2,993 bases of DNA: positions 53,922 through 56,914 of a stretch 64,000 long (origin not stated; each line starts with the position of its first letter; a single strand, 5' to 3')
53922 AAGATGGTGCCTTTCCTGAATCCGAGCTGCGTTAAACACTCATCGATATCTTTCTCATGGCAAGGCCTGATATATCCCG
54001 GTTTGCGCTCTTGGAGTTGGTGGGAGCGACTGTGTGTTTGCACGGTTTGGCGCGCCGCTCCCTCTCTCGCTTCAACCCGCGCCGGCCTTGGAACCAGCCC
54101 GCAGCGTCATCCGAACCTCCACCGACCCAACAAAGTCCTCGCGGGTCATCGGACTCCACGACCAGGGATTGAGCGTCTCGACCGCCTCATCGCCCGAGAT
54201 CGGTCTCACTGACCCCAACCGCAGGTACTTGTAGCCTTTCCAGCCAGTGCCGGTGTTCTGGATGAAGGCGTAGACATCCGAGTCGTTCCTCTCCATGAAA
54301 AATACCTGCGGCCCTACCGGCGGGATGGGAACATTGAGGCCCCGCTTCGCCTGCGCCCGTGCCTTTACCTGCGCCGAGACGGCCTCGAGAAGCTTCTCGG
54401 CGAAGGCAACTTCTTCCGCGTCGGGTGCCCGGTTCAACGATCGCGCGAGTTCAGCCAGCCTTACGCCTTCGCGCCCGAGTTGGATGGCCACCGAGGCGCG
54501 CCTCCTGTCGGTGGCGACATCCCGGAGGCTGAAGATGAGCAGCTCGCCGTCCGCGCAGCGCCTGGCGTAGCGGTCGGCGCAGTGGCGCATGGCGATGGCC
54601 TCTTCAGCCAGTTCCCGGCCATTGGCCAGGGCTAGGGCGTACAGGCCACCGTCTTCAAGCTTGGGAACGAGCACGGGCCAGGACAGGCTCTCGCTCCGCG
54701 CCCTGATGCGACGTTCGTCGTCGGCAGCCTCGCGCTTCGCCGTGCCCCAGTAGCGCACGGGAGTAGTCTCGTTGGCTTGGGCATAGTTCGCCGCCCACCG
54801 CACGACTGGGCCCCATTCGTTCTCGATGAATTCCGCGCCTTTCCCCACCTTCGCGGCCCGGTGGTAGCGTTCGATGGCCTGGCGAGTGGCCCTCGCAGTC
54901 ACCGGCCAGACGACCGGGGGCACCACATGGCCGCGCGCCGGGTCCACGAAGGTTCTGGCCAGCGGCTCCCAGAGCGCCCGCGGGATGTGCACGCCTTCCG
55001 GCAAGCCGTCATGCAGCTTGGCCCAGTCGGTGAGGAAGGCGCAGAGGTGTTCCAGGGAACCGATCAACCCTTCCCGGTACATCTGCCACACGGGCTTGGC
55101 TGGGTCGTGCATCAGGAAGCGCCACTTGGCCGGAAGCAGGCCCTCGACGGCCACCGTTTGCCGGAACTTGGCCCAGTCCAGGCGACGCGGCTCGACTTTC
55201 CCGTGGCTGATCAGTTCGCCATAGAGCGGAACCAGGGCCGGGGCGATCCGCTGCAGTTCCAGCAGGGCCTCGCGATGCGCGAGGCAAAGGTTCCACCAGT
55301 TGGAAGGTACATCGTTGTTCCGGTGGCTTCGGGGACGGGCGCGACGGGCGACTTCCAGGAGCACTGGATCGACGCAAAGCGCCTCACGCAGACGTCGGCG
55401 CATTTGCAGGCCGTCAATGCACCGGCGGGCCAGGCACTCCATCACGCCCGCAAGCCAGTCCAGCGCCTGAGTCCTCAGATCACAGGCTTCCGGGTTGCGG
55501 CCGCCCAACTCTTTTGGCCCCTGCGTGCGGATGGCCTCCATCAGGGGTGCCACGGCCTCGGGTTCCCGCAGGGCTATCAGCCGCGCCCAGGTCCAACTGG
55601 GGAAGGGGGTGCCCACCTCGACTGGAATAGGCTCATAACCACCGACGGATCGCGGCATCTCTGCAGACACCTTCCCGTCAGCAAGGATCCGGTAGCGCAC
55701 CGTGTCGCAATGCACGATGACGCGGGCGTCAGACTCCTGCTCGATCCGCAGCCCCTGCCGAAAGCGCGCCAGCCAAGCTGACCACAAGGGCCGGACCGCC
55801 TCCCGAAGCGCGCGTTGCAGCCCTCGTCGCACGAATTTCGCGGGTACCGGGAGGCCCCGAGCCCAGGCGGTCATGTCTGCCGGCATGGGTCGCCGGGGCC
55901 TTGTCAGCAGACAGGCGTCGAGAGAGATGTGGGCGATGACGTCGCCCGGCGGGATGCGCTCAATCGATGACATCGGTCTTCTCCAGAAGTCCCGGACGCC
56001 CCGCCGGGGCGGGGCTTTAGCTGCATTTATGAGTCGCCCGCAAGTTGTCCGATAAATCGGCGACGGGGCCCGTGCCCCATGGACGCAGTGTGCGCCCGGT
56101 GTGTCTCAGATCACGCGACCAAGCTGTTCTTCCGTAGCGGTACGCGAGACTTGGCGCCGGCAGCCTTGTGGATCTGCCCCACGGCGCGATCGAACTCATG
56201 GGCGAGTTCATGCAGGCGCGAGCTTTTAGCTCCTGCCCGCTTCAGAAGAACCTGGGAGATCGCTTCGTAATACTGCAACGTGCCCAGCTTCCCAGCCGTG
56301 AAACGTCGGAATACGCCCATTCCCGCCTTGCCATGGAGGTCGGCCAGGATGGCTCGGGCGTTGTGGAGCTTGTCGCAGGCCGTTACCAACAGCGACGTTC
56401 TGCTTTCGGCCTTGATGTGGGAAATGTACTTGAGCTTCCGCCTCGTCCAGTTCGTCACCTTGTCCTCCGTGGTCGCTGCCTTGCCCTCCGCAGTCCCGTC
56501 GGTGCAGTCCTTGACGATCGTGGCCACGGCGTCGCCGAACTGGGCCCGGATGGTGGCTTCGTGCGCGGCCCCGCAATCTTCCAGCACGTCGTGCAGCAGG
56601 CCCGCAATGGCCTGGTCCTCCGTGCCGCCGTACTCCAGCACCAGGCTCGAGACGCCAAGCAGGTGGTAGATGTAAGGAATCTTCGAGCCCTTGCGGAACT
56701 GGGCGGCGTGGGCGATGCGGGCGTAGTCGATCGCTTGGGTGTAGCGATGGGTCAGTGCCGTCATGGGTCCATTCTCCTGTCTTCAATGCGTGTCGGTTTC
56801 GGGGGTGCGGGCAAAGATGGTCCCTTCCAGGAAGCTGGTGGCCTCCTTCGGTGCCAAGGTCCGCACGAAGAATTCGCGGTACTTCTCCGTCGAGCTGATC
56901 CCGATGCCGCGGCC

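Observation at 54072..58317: Uncharacterised cassette: Zn-ribbon protein / unknown-domain-2H phosphoesterase fusion / SpoT-type HD hydrolase / PcfJ-like protein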

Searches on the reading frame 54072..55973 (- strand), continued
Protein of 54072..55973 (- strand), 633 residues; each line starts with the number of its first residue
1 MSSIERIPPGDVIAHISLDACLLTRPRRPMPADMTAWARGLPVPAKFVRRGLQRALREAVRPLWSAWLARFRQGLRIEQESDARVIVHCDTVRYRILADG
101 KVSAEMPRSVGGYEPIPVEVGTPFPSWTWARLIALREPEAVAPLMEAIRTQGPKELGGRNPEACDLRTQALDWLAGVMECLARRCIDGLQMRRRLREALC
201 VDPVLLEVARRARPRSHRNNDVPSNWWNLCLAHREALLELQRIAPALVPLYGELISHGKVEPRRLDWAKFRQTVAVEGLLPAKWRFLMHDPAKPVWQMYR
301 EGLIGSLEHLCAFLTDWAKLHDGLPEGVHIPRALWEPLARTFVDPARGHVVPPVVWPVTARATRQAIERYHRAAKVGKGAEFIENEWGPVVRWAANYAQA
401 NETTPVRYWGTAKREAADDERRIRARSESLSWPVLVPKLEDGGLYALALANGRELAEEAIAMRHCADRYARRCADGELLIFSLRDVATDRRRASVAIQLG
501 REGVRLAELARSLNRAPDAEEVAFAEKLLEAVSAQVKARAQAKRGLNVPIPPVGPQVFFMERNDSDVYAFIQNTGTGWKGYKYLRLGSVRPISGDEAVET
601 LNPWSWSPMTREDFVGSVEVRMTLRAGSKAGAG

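Call 114: search_dna_similar(query=window:54072-55973:-, collection=phages, mode=protein, max_evalue=0.01, max_rows=15)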
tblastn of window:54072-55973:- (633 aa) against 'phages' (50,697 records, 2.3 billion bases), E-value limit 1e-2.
No match.

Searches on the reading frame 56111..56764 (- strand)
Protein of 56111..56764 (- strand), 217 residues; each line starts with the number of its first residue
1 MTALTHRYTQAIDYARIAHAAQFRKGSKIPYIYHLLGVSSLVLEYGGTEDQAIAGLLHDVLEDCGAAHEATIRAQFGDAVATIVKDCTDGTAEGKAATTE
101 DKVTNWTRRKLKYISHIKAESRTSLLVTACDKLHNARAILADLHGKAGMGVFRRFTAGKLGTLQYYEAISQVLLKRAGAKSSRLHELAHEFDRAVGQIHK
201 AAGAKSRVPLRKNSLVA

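Call 3: search_protein_families(library=pfam, proteins=[window:56111-56764:-], max_evalue=1)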
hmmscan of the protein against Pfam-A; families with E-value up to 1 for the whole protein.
window:56111-56764:- (217 aa): 2 families
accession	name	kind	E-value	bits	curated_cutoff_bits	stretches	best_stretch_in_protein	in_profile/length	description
PF13328.12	HD_4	-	6.1e-21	75.2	27.2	1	11-162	1-155/156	HD domain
PF01966.28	HD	-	0.00086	20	22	1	31-135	1-115/116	HD domain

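Call 4: search_protein_families(library=ncbifam, proteins=[window:56111-56764:-], max_evalue=1)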
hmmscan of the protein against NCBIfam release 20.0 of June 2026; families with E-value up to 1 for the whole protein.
window:56111-56764:- (217 aa): 3 families
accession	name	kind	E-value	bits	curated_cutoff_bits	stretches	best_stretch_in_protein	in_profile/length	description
TIGR00691.1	spoT_relA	subfamily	1.8e-17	62.9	499.2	1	11-139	1-122/687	RelA/SpoT family protein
NF008303.0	PRK11092.1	equivalog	8.9e-10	37.4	947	1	7-139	22-147/702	bifunctional GTP diphosphokinase/guanosine-3',5'-bis pyrophosphate 3'-pyrophosphohydrolase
NF005149.0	PRK06620.1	equivalog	0.0098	15.2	316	1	72-144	64-134/221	hypothetical protein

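Call 5: search_protein_families(library=padloc, proteins=[window:56111-56764:-], max_evalue=1)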
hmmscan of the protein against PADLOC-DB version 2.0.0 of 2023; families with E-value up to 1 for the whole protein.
window:56111-56764:- (217 aa): 0 families

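Call 6: search_protein_families(library=phrogs, proteins=[window:56111-56764:-], max_evalue=1)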
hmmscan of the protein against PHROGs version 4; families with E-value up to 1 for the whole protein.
window:56111-56764:- (217 aa): 3 families
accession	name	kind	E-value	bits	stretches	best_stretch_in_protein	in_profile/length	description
phrog_990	-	other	1.4e-24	88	1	3-142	150-272/374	metal-dependent phosphohydrolase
phrog_32047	-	other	2.7e-08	34.4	1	11-92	27-110/301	phosphohydrolase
phrog_20220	-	unknown function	0.25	12.2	1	19-61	11-53/154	-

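Call 41: search_solved_structures(query=window:56111-56764:-, max_evalue=0.01, show_alignments=2)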
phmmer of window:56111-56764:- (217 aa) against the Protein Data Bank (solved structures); distinct sequences matched with E-value up to 0.01: 22.
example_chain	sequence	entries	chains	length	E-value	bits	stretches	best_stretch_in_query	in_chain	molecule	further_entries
7qoe_A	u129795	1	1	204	9.7e-32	113.4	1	5-175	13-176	HDc domain-containing protein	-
7qoc_A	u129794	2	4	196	1.6e-22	83.3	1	2-180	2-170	Guanosine polyphosphate pyrophosphohydrolases/synthetases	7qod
4yf1_A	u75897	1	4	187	1.1e-13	54.5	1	6-158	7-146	Lmo0812 protein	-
6s2t_A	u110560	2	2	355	2e-11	47.1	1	9-139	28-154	(P)ppGpp synthetase I, SpoT/RelA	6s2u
7ohg_A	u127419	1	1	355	2e-11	47.1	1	9-139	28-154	Guanosine-3',5'-bis(Diphosphate) 3'-pyrophosphohydrolase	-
6s2v_A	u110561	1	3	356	2e-11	47.1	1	9-139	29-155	(P)ppGpp synthetase I, SpoT/RelA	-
7oiw_A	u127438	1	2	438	3.6e-09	39.7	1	14-141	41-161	GTP pyrophosphokinase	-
3nqw_A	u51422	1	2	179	3.7e-09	39.7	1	6-138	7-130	CG11900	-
5xnx_A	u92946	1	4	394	1.1e-08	38.1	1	11-138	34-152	Bifunctional (p)ppGpp synthase/hydrolase RelA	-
8fr8_I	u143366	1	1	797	1.4e-08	37.8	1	10-138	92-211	GTP pyrophosphokinase RelA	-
8acu_A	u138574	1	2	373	1.2e-07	34.7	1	11-139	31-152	GTP pyrophosphokinase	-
1vj7_A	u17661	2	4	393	1.9e-07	34.1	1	10-139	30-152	Bifunctional RELA/SPOT | Bifunctional (p)ppGpp synthase/hydrolase RelA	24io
9s6k_B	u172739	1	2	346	3.2e-07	33.4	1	18-139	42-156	GTP pyrophosphokinase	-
6yxa_A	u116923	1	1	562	3.3e-07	33.3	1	11-139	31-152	GTP pyrophosphokinase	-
6yvc_A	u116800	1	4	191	1e-06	31.7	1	2-102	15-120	Bifunctional (P)ppGpp synthetase/guanosine-3',5'-bis(Diphosphate) 3'-pyrophosphohydrolase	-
5vxa_A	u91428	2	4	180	1.8e-05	27.7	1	9-136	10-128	Guanosine-3',5'-bis(diphosphate) 3'-pyrophosphohydrolase MESH1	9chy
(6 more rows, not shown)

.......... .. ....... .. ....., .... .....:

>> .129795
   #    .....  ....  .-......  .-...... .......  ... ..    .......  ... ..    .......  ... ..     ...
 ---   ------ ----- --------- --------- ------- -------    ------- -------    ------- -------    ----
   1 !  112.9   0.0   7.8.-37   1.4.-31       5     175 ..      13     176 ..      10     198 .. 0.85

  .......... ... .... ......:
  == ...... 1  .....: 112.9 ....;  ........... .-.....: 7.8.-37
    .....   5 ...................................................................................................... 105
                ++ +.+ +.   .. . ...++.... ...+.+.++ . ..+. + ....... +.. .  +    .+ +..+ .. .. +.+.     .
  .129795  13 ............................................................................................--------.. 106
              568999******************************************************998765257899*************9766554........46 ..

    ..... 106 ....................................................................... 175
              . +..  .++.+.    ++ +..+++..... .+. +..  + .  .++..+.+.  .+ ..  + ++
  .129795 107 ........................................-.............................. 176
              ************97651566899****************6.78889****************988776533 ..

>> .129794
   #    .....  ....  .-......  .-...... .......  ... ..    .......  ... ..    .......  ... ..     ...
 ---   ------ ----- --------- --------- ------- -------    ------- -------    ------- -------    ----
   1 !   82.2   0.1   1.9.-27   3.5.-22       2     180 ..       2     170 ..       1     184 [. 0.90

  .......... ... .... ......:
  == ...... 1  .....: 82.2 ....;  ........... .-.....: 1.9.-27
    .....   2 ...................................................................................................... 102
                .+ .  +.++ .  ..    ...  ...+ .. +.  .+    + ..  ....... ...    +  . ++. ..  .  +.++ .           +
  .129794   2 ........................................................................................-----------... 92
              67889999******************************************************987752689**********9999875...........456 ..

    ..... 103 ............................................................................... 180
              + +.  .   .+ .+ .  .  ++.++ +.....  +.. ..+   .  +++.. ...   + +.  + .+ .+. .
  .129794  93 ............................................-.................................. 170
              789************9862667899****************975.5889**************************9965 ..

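Call 47: search_dna_similar(query=window:56111-56764:-, collection=plasmids, mode=protein, max_evalue=1e-10, max_rows=25)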
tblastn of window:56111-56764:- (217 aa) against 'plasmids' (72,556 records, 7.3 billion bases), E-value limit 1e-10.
Records with a match: 26; places in all: 26; records where one place covers at least 80% of the query: 18.
Best place of each record, by identity: 60-80% 1; <60% 25.
By first word of the organism name: Synechocystis 8; Deinococcus 3; Nostoc 3; Gloeothece 2; Caballeronia 1; Roseomonas 1; Allocoleopsis 1; Polaromonas 1; Sphaerospermopsis 1; Treponema 1; and 4 more.
By predicted mobility (MOB-suite, as given by PLSDB): non-mobilizable 21; conjugative 4; mobilizable 1.
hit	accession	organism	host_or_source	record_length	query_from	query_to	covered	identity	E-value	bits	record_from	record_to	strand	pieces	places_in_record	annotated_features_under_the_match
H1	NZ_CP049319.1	Caballeronia sp. SBC2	whole organism,soil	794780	4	203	92%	48.0%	2e-45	167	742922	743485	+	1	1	HD domain-containing protein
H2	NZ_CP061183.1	Roseomonas haemaphysalidis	tick,pure culture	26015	18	216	92%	42.6%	1e-43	162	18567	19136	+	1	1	HD domain-containing protein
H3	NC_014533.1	Gloeothece verrucosa PCC 7822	fresh water in rice field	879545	1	192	88%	42.5%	9e-34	134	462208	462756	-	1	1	HD domain-containing protein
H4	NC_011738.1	Gloeothece citriformis PCC 7424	-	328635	4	187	85%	44.3%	1e-34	136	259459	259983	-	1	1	HD domain-containing protein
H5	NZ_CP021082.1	Deinococcus ficus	Ficus religiosa L.,cell ...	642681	1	203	94%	39.1%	2e-34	136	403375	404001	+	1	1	HD domain-containing protein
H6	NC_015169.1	Deinococcus proteolyticus MRP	feces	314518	3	206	94%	38.7%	1e-33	134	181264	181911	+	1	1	HD domain-containing protein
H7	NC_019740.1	Allocoleopsis franciscana PCC 7113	-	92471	4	200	91%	39.9%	1e-30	125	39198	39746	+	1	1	HD domain-containing protein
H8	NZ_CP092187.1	Deinococcus sp. KNUC1210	Setaria viridis,cell ...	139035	3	203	93%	38.7%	2e-31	127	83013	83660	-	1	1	HD domain-containing protein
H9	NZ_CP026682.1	Nostoc sp. 'Peltigera membranacea cyanobiont' N6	Lichen thallus,Peltigera membranacea ...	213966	4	195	88%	40.4%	3e-33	132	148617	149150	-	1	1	HD domain-containing protein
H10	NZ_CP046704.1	Nostoc sp. ATCC 53789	-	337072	4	204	93%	38.1%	1e-32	130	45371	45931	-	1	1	HD domain-containing protein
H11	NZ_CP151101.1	Nostoc sp. UHCC 0302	isolated culture,lake sediment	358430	4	198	90%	39.3%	2e-34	136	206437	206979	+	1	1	HD domain-containing protein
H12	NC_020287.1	Synechocystis sp. PCC 6803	-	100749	2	176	81%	42.7%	1e-34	137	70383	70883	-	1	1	HD domain-containing protein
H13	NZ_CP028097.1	Synechocystis sp. IPPAS B-1465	axenic culture,Synechocystis sp. GT-L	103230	2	176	81%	42.7%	1e-34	137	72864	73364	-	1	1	HD domain-containing protein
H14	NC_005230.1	Synechocystis sp. PCC 6803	-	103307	2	176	81%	42.7%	1e-34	137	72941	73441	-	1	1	HD domain-containing protein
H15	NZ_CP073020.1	Synechocystis sp. PCC 6803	cell culture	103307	2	176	81%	42.7%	1e-34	137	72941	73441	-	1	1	HD domain-containing protein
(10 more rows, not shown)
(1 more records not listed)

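Call 113: search_dna_similar(query=window:56111-56764:-, collection=phages, mode=protein, max_evalue=0.00001, max_rows=15)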
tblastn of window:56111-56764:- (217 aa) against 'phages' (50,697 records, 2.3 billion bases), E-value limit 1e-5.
Records with a match: 47; places in all: 48; records where one place covers at least 80% of the query: 12.
Best place of each record, by identity: <60% 47.
By first word of the organism name: Bacteriophage 13; Listeria 7; Dickeya 6; Burkholderia 4; Escherichia 4; uncultured 3; Bordetella 2; Salmonella 2; Xanthomonas 1; Bradyrhizobium 1; and 4 more.
By host as written in the record: - 17; Listeria monocytogenes 7; Dickeya solani MK10 4; Burkholderia cenocepacia 4; Dickeya solani 2; Bordetella bronchiseptica 4715 2; Salmonella enterica 2; Xanthomonas citri 1; and 8 more.
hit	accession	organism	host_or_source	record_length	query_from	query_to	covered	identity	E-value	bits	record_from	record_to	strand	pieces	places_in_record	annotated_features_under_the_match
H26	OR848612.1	Listeria phage LM 4-14-1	Listeria monocytogenes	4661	18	200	84%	30.6%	8e-13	72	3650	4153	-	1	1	record has no annotation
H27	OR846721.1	Listeria phage LM 4-11-1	Listeria monocytogenes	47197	18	200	84%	30.6%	9e-13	72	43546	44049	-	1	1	record has no annotation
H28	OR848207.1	Listeria phage LM 4-14-1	Listeria monocytogenes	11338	18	200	84%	30.1%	3e-11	68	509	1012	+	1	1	record has no annotation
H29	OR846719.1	Listeria phage LM 4-11-1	Listeria monocytogenes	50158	18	200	84%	30.1%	3e-11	68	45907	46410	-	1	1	record has no annotation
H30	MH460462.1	Dickeya phage vB_DsoM_JA33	Dickeya solani MK10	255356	8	200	89%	27.7%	1e-8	60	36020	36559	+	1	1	putative bifunctional (p)ppGpp synthetase/guanosine-3' 5'-bis ...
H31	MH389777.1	Dickeya phage vB_DsoM_JA11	Dickeya solani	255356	8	200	89%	27.7%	1e-8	60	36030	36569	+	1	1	putative bifunctional (p)ppGpp synthetase/guanosine-3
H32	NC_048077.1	Dickeya phage vB_DsoM_JA11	Dickeya solani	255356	8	200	89%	27.7%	1e-8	60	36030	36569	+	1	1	metal-dependent phosphohydrolase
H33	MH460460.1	Dickeya phage vB_DsoM_JA13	Dickeya solani MK10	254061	8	200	89%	27.7%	1e-8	60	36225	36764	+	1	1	putative bifunctional (p)ppGpp synthetase/guanosine-3' 5'-bis ...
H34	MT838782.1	Bacteriophage sp.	human fecal samples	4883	11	199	87%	28.0%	2e-8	59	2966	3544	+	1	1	record has no annotation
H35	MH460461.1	Dickeya phage vB_DsoM_JA29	Dickeya solani MK10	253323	8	200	89%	27.2%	2e-8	59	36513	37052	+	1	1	hypothetical protein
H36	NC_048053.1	Dickeya phage vB_DsoM_JA29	Dickeya solani MK10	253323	8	200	89%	27.2%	2e-8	59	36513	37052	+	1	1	metal-dependent phosphohydrolase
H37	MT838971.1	Bacteriophage sp.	human fecal samples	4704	18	208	88%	26.3%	8e-7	54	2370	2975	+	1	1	record has no annotation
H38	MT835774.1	Bacteriophage sp.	human fecal samples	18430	10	180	79%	28.9%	9e-9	61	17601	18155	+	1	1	record has no annotation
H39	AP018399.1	Xanthomonas phage XacN1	Xanthomonas citri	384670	8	166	73%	29.6%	2e-6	54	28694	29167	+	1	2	GTP pyrophosphokinase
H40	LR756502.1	uncultured phage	metagenomic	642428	3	135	61%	34.8%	6e-11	67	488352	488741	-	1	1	record has no annotation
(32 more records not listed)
